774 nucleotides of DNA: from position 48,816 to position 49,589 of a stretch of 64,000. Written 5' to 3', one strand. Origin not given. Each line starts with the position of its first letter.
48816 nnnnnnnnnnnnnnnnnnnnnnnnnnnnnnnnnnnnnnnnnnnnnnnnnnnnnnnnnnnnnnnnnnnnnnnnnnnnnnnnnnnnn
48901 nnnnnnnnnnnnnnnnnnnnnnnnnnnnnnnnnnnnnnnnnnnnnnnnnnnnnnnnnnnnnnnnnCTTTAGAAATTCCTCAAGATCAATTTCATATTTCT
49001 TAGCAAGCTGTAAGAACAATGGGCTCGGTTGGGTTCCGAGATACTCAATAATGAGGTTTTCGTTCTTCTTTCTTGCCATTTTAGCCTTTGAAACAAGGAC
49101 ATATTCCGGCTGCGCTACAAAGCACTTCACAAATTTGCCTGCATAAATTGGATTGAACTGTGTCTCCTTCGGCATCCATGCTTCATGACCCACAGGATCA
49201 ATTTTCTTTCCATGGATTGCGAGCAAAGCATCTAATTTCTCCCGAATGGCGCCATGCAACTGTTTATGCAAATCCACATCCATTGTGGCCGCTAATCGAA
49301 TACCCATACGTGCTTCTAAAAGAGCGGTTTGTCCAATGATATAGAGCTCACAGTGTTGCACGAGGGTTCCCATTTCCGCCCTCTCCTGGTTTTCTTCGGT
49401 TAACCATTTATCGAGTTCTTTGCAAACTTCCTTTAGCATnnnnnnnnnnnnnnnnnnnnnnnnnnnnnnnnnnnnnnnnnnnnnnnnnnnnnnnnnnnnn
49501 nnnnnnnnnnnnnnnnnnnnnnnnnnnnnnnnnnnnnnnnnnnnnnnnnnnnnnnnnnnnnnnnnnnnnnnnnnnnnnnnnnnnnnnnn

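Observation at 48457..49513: Self-contained two-gene module: NTase-fold protein plus RHH-tailed protein under an operator-saturated promoter (candidate uncharacterised toxin-antitoxin or abortive-infection-like system)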

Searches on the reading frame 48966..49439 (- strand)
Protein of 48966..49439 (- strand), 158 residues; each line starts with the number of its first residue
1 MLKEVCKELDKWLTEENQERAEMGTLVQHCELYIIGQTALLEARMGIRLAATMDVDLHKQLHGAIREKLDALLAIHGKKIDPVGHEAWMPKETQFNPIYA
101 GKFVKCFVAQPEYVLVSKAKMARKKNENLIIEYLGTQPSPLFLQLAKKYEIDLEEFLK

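Call 3: search_protein_families(library=pfam, proteins=[window:48966-49439:-], max_evalue=1)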
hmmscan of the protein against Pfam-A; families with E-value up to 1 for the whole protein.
window:48966-49439:- (158 aa): 0 families

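Call 4: search_protein_families(library=padloc, proteins=[window:48966-49439:-], max_evalue=1)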
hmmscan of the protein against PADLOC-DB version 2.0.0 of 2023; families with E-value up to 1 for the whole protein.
window:48966-49439:- (158 aa): 0 families

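Call 5: search_protein_families(library=ncbifam, proteins=[window:48966-49439:-], max_evalue=1)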
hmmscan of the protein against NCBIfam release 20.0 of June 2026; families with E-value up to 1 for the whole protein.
window:48966-49439:- (158 aa): 0 families

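Call 6: find_homologous_proteins(query=window:48966-49439:-)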
Query window:48966-49439:- (158 aa): 98 proteins with E <= 0.001 among 115 candidates.
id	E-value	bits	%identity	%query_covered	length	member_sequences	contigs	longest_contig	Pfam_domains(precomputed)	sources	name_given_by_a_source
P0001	1.3e-99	349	100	100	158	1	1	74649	-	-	-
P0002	1.1e-81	291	82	100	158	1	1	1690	-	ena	-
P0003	8.3e-80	285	80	100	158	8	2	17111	-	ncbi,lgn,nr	ncbi:MAG: hypothetical protein NT000_08530 [Proteobacteria bacterium]|nr:hypothetical protein [Pseud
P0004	3.1e-79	283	82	100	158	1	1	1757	-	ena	-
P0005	6.5e-78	278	78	100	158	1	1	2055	-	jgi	jgi:hypothetical protein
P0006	8.4e-77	275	77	100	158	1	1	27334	-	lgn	-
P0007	5.6e-74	266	76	100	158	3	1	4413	-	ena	-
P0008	6.4e-74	265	74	100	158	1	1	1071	-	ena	-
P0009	1.8e-72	261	75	100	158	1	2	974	-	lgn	-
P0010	6.5e-71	256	72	100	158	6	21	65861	-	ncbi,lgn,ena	-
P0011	6.3e-70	252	72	100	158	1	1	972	-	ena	-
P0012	4.7e-67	243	72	92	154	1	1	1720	-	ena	-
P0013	1.0e-64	236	68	100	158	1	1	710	-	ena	-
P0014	5.7e-63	230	65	100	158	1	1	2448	-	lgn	-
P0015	1.5e-62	229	65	100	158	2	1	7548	-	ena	-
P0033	2.9e-44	169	52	100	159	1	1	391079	-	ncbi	ncbi:MAG: hypothetical protein R3A80_09895 [Bdellovibrionota bacterium]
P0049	4.5e-41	159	50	99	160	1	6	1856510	-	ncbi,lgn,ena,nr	ncbi:MAG: hypothetical protein H6714_00455 [Myxococcales bacterium]|nr:hypothetical protein [Myxococ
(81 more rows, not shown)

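Call 11: search_solved_structures(query=A1, max_evalue=10, show_alignments=3)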
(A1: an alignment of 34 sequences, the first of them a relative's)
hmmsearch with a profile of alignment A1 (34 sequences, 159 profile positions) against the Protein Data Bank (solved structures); distinct sequences matched with E-value up to 10: 0.

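Call 13: find_encoding_contigs(protein=P0033, flank=4000, max_places=2)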
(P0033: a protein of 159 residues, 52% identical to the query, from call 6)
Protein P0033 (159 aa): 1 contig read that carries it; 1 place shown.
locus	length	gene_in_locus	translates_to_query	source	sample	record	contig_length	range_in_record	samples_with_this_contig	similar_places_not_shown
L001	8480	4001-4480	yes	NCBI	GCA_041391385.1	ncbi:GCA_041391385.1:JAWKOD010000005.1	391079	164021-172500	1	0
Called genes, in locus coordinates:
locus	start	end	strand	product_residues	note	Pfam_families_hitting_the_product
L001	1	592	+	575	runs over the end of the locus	-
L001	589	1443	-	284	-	PF03372:Exo_endo_phos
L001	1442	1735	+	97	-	-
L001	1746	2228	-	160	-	PF00210:Ferritin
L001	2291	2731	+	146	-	-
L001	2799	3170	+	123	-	-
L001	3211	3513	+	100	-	-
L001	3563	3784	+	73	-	-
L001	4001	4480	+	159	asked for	-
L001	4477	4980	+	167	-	-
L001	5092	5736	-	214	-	-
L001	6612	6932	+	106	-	-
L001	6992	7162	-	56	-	-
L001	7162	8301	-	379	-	PF00589:Phage_integrase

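Call 14: find_encoding_contigs(protein=P0049, flank=4000, max_places=2)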
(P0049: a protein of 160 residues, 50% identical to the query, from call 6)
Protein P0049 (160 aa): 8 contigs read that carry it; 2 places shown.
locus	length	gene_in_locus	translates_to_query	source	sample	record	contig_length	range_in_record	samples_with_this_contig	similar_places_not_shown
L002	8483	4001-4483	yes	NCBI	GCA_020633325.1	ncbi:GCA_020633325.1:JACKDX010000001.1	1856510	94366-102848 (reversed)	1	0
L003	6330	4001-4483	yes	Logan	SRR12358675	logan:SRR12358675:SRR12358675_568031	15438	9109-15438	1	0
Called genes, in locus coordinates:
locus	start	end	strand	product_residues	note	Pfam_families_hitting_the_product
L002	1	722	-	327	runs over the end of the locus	-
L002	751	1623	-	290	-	-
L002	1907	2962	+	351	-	PF11790:Glyco_hydro_cc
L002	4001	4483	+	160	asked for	-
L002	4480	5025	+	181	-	-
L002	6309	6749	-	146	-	PF00665:rve, PF13683:rve_3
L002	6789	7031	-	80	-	PF13276:HTH_21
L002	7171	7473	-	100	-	-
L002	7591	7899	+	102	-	-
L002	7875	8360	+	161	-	PF00076:RRM_1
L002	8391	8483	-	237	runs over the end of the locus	PF13489:Methyltransf_23, PF01209:Ubie_methyltran (weak), PF07021:MetW (weak), PF13847:Methyltransf_31, PF08241:Methyltransf_11, PF08242:Methyltransf_12, PF13649:Methyltransf_25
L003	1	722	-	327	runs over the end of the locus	-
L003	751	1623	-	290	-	-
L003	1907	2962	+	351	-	PF11790:Glyco_hydro_cc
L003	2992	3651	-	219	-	-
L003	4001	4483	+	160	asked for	-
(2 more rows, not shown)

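Call 15: find_encoding_contigs(protein=P0010, flank=4000, max_places=3)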
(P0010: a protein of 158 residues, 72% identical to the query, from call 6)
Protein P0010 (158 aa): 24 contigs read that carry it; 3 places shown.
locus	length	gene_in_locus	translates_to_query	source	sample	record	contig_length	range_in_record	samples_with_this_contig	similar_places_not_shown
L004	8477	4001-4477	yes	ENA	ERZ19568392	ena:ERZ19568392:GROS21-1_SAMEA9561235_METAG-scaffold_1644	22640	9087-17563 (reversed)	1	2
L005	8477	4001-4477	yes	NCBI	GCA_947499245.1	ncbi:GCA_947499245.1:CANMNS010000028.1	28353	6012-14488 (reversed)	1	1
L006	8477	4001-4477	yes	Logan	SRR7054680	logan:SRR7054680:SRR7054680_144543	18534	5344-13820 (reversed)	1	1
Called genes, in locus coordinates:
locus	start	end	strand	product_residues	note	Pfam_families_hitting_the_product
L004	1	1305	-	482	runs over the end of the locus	PF11638:DnaA_N, PF00308:Bac_DnaA, PF13173:AAA_14 (faint), PF08299:Bac_DnaA_C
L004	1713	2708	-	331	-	PF00491:Arginase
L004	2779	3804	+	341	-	-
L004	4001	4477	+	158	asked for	-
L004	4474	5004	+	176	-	-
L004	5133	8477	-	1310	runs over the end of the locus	PF05345:He_PIG, PF22352:K319L-like_PKD (faint), PF05345:He_PIG (weak), PF17803:Cadherin_4 (faint), PF17892:Cadherin_5 (faint), PF18957:RibLong (faint), PF05345:He_PIG, PF17963:Big_9 (weak)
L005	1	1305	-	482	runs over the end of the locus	PF11638:DnaA_N, PF00308:Bac_DnaA, PF13173:AAA_14 (faint), PF08299:Bac_DnaA_C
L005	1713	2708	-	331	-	PF00491:Arginase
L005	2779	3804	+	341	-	-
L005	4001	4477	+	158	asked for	-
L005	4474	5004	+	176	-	-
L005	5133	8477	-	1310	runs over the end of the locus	PF05345:He_PIG, PF22352:K319L-like_PKD (faint), PF05345:He_PIG (weak), PF17803:Cadherin_4 (faint), PF17892:Cadherin_5 (faint), PF18957:RibLong (faint), PF05345:He_PIG, PF17963:Big_9 (weak)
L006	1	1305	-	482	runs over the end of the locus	PF11638:DnaA_N, PF00308:Bac_DnaA, PF13173:AAA_14 (faint), PF08299:Bac_DnaA_C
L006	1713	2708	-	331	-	PF00491:Arginase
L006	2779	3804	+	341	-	-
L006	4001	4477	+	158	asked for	-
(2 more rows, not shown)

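Call 19: find_related_loci(query=A1, collection=genome_contigs, flank=5000)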
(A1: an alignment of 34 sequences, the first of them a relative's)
Query A1 (158 aa) in genome_contigs; peptide patterns used: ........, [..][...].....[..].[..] (x = any residue, [..] = any of these).
77 stretches matched a pattern; 39 encode a relative of the query (tblastn E <= 1e-3); 39 distinct loci.
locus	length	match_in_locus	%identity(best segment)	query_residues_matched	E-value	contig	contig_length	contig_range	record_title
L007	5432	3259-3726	63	1-156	1e-67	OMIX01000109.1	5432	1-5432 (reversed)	Deltaproteobacteria bacterium isolate AM_0619 genome assembly, contig: AM_0619_109, whole genome shotgun sequence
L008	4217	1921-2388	62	1-156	1e-66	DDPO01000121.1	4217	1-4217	MAG TPA_asm: Bdellovibrionaceae bacterium UBA2466 UBA2466_contig_371, whole genome shotgun sequence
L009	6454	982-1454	62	1-158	1e-62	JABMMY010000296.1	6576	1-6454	MAG: Deltaproteobacteria bacterium isolate bin.416 k141_5207989, whole genome shotgun sequence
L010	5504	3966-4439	49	1-157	1e-50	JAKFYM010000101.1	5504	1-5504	MAG: Bdellovibrionales bacterium isolate ND5_Bin_65 ND5_0018021, whole genome shotgun sequence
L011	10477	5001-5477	52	1-158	5e-50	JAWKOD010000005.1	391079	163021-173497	MAG: Bdellovibrionota bacterium isolate ABC2.20 ABC2.20.fa-5, whole genome shotgun sequence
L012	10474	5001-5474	47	1-157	5e-47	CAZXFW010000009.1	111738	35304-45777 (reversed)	MAG TPA_asm: uncultured Polyangiales bacterium isolate binchicken_co245_13 genome assembly, contig: NODE_85_length_11173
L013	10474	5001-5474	47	1-157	2e-44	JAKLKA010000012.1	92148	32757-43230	MAG: Polyangiaceae bacterium isolate MAG.220 MAG.220-scaffold_379, whole genome shotgun sequence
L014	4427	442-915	47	1-157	3e-44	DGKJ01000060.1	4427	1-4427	MAG TPA_asm: Bacteriovoracaceae bacterium UBA4573 UBA4573_contig_1378, whole genome shotgun sequence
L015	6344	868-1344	43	1-157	7e-44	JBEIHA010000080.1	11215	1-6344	MAG: Pseudobdellovibrionaceae bacterium isolate Sample-102-S76-bin-178 Sample_102_S76-bin_178-k141_372674, whole genome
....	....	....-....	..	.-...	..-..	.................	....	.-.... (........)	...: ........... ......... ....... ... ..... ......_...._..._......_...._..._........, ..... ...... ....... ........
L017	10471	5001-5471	44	1-156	1e-43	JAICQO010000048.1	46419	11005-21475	MAG: Polyangiaceae bacterium isolate TY_HY_2_bin.50 k141_2321642_length_46419_cov_24.3623, whole genome shotgun sequence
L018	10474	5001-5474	47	1-157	9e-43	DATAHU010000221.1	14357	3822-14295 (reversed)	MAG TPA_asm: Polyangiaceae bacterium isolate SMAG_U6865 k141_3772444, whole genome shotgun sequence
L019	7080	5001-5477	45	1-157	1e-42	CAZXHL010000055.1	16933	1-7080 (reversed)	MAG TPA_asm: uncultured Bacteriovorax sp. isolate SRP118108_co1_485 genome assembly, contig: NODE_2714_length_16933_cov_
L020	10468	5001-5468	46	2-156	2e-42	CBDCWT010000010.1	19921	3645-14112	MAG: Pirellulaceae bacterium isolate 484d33e6-743c-4544-9e23-d9dd82aab886 genome assembly, contig: contig_10, whole geno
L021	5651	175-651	44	1-157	2e-42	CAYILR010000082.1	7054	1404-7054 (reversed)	MAG TPA_asm: uncultured Bacteriovoracaceae bacterium isolate ERP119705_co22_306 genome assembly, contig: NODE_8195_lengt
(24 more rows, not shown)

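Call 20: predict_structure(alignment_id=A1)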
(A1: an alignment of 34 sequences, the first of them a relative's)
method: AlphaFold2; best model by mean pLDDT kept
length: 158 residues; sequences in the alignment: 34
mean_pLDDT: 93.9   pTM: 0.86
mean pLDDT of the five models: 93.9, 93.8, 93.7, 92.7, 87.0
residues with pLDDT >= 90: 134; 70-90: 24; 50-70: 0; < 50: 0
segments of 3 or more residues with pLDDT < 50: none
pLDDT, mean of each block of 10 residues (from residue 1): 96 96 93 95 85 92 94 96 90 97 97 96 92 93 97 91
secondary structure, 60 per line:
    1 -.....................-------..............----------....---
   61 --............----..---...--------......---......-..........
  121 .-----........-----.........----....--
elements in order: H2-22 E30-35 H36-43 E54-57 H63-74 E95-100 E104-109 H111-121 H127-134 H140-148 H153-156
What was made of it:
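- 49272..49334 (-): Catalytic core of A: G36-Q37-x16-D54-V55-D56. The third carboxylate, D81, lies at 49197-49199. The motif sits at the beta1/alpha2 junction and on beta2 of the model (call 20).
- On DNA polymerase beta-type nucleotidyltransferase superfamily: The model topology is H2-22, E30-35, H36-43, E54-57, H63-74, a short strand at 79-80, then E95-100 and E104-109 (call 20).
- The model is confident and has nucleotidyltransferase core topology (call 20). A is only 158 aa and has no separate substrate-binding domain (call 20).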

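Call 24: fold_search(model_id=the predicted structure, library=pdb)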
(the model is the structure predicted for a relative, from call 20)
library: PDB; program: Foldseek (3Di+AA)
matches with E <= 10: 128; with E <= 0.001: 0
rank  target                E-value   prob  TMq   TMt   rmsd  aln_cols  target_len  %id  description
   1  4at8_D                1.7e-01  0.14  0.26  0.15  17.1       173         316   14  Crystal structure of the NF90-NF45 dimerisation domain complex with ATP (released 2012-08-01)
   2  4ok0_A                1.9e-01  0.14  0.24  0.18  12.5       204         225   13  Crystal structure of putative nucleotidyltransferase from H. pylori (released 2014-04-09)
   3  4atb_D                2.0e-01  0.13  0.25  0.15  14.4       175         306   12  Crystal structure of the NF90-NF45 dimerisation domain complex with CTP (released 2012-08-01)
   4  3hj4_B                4.8e-01  0.05  0.15  0.09  15.2       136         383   12  Minor Editosome-Associated TUTase 1 (released 2010-05-12)
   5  5cfu                  5.1e-01  0.18  0.32  0.30   8.1       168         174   18  Crystal Structure of ANT(2")-Ia in complex with adenylyl-2"-tobramycin (released 2016-07-20)
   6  3hj4_A                6.1e-01  0.05  0.17  0.10  15.3       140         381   12  Minor Editosome-Associated TUTase 1 (released 2010-05-12)
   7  5cfs                  6.5e-01  0.20  0.33  0.31   7.7       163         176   18  Crystal Structure of ANT(2")-Ia in complex with AMPCPP and tobramycin (released 2016-03-16)
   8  6jid_B                6.9e-01  0.10  0.16  0.11  13.6       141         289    8  Human MTHFD2 in complex with Compound 1 (released 2019-06-05)
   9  9gtz_B                6.9e-01  0.08  0.25  0.16  14.2       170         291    9  Xenopus tropicalis Interleukin Enhancer-Binding Factor 3 (ILF3) and Interleukin Enhancer-Binding Factor 2 (ILF2) heter (released 2026-04-08)
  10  4ok0_B                7.3e-01  0.08  0.24  0.18  12.3       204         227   12  Crystal structure of putative nucleotidyltransferase from H. pylori (released 2014-04-09)
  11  4e7x_D                8.2e-01  0.07  0.21  0.12  12.6       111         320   14  Structural Basis for the Activity of a Cytoplasmic RNA Terminal U-transferase (released 2012-07-04)
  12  4o8s                  8.7e-01  0.07  0.23  0.17  12.5       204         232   12  Crystal structure of JHP933 from Helicobacter pylori (released 2014-09-10)
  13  4e80_C                9.9e-01  0.05  0.20  0.11  12.8       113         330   15  Structural Basis for the Activity of a Cytoplasmic RNA Terminal U-transferase (released 2012-07-04)
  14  4e7x_C                1.1e+00  0.06  0.20  0.12  12.3       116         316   14  Structural Basis for the Activity of a Cytoplasmic RNA Terminal U-transferase (released 2012-07-04)
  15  8y6v_J                1.3e+00  0.04  0.15  0.14  12.6        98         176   12  Near-atomic structure of icosahedrally averaged jumbo bacteriophage PhiKZ capsid (released 2024-08-14)
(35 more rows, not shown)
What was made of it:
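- The top Foldseek hits are nucleotidyltransferases (call 24). Its structural matches are weak (best E 0.17, TM about 0.3; call 24). The best TM-scores of A in the PDB are to the aminoglycoside nucleotidyltransferase ANT(2'')-Ia, at 0.32-0.33 (call 24). All structural matches are non-significant (call 24).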

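Call 26: find_homologous_proteins(query=A1, max_evalue=0.1)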
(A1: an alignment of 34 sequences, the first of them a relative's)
Query A1 (34 sequences) (158 aa, profile of the alignment): 354 proteins with E <= 0.1 among 5443 candidates; the best 120 are listed.
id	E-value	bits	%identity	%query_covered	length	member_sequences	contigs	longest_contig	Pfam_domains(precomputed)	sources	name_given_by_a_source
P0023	3.3e-72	259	53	99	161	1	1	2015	-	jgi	jgi:hypothetical protein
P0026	5.6e-72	259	51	99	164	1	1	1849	-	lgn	-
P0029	9.4e-72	258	52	99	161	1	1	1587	-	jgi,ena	-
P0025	3.5e-71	256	53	100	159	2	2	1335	-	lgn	-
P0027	3.7e-71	256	52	99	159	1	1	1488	-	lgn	-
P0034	6.8e-71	255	49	99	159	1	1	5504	-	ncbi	-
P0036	7.4e-71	255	48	100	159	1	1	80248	-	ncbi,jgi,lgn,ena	-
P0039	1.8e-70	254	49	100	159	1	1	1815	-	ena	-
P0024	7.9e-70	252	55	92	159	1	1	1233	-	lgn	-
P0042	1.1e-69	251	48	100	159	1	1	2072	-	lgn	-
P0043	1.7e-69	251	49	99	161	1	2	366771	-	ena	-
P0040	1.9e-69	250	49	99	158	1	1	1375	-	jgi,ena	-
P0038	2.5e-69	250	46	99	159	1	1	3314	-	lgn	-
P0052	3.8e-69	249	47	99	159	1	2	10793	-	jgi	jgi:hypothetical protein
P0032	6.2e-69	249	49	100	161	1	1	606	-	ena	-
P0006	4.7e-68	246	77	100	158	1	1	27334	-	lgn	-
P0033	8.7e-68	245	52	100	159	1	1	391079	-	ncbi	ncbi:MAG: hypothetical protein R3A80_09895 [Bdellovibrionota bacterium]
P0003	3.4e-67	243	80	100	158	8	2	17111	-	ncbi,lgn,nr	ncbi:MAG: hypothetical protein NT000_08530 [Proteobacteria bacterium]|nr:hypothetical protein [Pseud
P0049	5.6e-66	239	50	99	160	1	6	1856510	-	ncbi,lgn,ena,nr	ncbi:MAG: hypothetical protein H6714_00455 [Myxococcales bacterium]|nr:hypothetical protein [Myxococ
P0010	4.0e-65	236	72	100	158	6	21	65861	-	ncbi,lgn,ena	-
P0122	8.5e-61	222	45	100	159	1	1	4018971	-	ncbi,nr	ncbi:MAG: hypothetical protein IPJ88_11885 [Myxococcales bacterium]|nr:MAG: hypothetical protein IPJ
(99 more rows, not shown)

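Call 32: search_protein_families(library=pfam, alignment_id=A1, max_evalue=10)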
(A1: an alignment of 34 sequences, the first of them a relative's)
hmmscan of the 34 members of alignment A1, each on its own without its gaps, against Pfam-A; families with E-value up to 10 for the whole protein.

A. member 1, P0001 (158 aa): 0 families

B. families by the number of members that match (of 34 scanned): 19 families
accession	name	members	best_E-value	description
PF05891.18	Methyltransf_PK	3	0.018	AdoMet dependent proline di-methyltransferase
PF24471.1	KH_DEAH11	1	0.026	DEAH11-like, KH-domain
PF24030.1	DUF7341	1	0.047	Domain of unknown function (DUF7341)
PF18362.6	THB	1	0.051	Tri-helix bundle domain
PF11390.13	FdsD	1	0.074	NADH-dependant formate dehydrogenase delta subunit FdsD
PF12281.14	NTP_transf_8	1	0.094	Nucleotidyltransferase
PF07653.23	SH3_2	1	0.1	Variant SH3 domain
PF19502.5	DUF6036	1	0.12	Nucleotidyltransferase of unknown function (DUF6036)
PF08039.16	Mit_proteolip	1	0.12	Mitochondrial proteolipid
PF18235.6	OST_P2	1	0.13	Oligosaccharyltransferase Peripheral 2 domain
PF14735.11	HAUS4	1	0.13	HAUS augmin-like complex subunit 4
PF20278.3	CTD2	1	0.16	C-terminal domain 2 of the ABC-three component (ABC-3C) systems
PF17295.7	DUF5348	1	0.16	Domain of unknown function (DUF5348)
PF20258.4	tRNA_Me_trans_C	1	0.17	Aminomethyltransferase beta-barrel domain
PF23912.1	DUF7254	1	0.18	Domain of unknown function (DUF7254)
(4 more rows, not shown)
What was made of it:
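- On Pfam DUF6036 (PF19502): One of 34 close relatives reaches E=0.12 (call 32).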

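Call 40: search_protein_representatives(alignment_id=A1)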
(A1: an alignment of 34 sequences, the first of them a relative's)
Query: 34 sequences, 159 profile positions. Proteins with E-value up to 0.001 (for the whole library): 241; up to 1e-10: 184; up to 1e-30: 44. The best 150 are listed.
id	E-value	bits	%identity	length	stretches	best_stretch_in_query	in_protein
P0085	3.9e-61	221.7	-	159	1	1-158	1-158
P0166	1.0e-59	217.1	-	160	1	1-158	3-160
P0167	2.5e-58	212.7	-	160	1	2-158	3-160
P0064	2.3e-57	209.5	-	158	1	1-157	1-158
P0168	5.9e-55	201.7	-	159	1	1-157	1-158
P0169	1.1e-54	200.8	-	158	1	1-157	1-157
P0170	1.2e-53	197.4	-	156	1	1-155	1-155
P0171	2.4e-53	196.4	-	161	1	2-158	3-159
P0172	1.7e-51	190.5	-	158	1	1-158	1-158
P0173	2.0e-51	190.2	-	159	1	1-158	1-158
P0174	3.5e-50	186.2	-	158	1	1-158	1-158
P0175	1.2e-49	184.4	-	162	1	3-158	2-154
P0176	8.5e-49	181.7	-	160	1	1-158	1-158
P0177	9.0e-49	181.6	-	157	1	1-156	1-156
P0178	1.5e-48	180.9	-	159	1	1-158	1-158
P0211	9.9e-29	116.4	-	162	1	2-154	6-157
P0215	4.6e-28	114.3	-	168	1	2-158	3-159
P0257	3.5e-21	91.9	-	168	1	2-148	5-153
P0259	6.0e-21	91.1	-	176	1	6-154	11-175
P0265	1.5e-20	89.8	-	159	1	1-151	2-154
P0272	4.0e-20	88.5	-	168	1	3-158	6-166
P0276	2.0e-19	86.2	-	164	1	2-158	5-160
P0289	1.5e-17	80.1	-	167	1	11-158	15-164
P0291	1.7e-17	79.9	-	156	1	13-152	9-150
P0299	3.6e-16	75.6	-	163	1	4-150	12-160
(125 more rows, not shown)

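Call 42: search_protein_families(library=pfam, alignment_id=A3, max_evalue=10)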
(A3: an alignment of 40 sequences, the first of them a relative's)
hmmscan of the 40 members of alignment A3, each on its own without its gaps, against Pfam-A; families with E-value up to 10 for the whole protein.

A. member 1, P0001 (158 aa): 0 families

B. families by the number of members that match (of 40 scanned): 19 families
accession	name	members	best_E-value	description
PF14056.11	DUF4250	3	0.0033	Domain of unknown function (DUF4250)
PF19502.5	DUF6036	1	1.1e-05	Nucleotidyltransferase of unknown function (DUF6036)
PF01402.27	RHH_1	1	0.00059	Ribbon-helix-helix protein, copG family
PF23809.1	Phage_holin_9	1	0.004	Bacteriophage holin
PF13156.12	Mrr_cat_2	1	0.019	Restriction endonuclease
PF17833.7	pre-PUA_NIP7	1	0.02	NIP7/UPF0113, pre-PUA domain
PF22742.2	PspAB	1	0.02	PspA associated protein B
PF02657.20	SufE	1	0.021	Fe-S metabolism associated domain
PF05055.17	DUF677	1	0.05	Protein of unknown function (DUF677)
PF25566.1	RIMB1_N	1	0.053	RIMB1-like, N-terminal domain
PF09188.15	DUF1951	1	0.057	Domain of unknown function (DUF1951)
PF17685.6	TM250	1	0.06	Transmembrane protein 250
PF05725.18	FNIP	1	0.075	FNIP Repeat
PF22185.1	AF_0924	1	0.082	Uncharacterized protein AF_0924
PF12633.13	Adenyl_cycl_N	1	0.14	Adenylate cyclase NT domain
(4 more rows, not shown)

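Call 44: search_protein_families(library=pfam, proteins=[P0259, P0211, P0215, P0272, P0291, P0265, P0276, P0289, P0299, P0257], max_evalue=0.01)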
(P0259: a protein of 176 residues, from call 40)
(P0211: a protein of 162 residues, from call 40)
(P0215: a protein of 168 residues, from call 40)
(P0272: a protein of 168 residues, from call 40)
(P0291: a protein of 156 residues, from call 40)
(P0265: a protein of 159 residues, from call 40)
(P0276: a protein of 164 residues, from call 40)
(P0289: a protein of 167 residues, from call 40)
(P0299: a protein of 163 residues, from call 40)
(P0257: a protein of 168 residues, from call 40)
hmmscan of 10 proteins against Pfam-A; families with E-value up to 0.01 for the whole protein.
P0259 (176 aa): 0 families

P0211 (162 aa): 0 families

P0215 (168 aa): 0 families

P0272 (168 aa): 0 families

P0291 (156 aa): 0 families

P0265 (159 aa): 0 families

P0276 (164 aa): 0 families

P0289 (167 aa): 0 families

P0299 (163 aa): 0 families

P0257 (168 aa): 1 family
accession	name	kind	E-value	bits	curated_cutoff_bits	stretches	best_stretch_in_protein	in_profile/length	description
PF19502.5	DUF6036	-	1.1e-05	25.7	23.6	1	31-165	19-145/164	Nucleotidyltransferase of unknown function (DUF6036)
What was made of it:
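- On Pfam DUF6036 (PF19502): The divergent relative P0257 scores 25.7 bits (call 44).
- Closest known: Pfam PF19502 DUF6036. Same: A divergent member of this family, P0257, passes the DUF6036 gathering score over residues 31-165 (call 44).
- P0257 matches the A profile at E=3.5e-21 (call 40) and scores 25.7 bits on DUF6036, above the cut-off of 23.6 (call 44).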
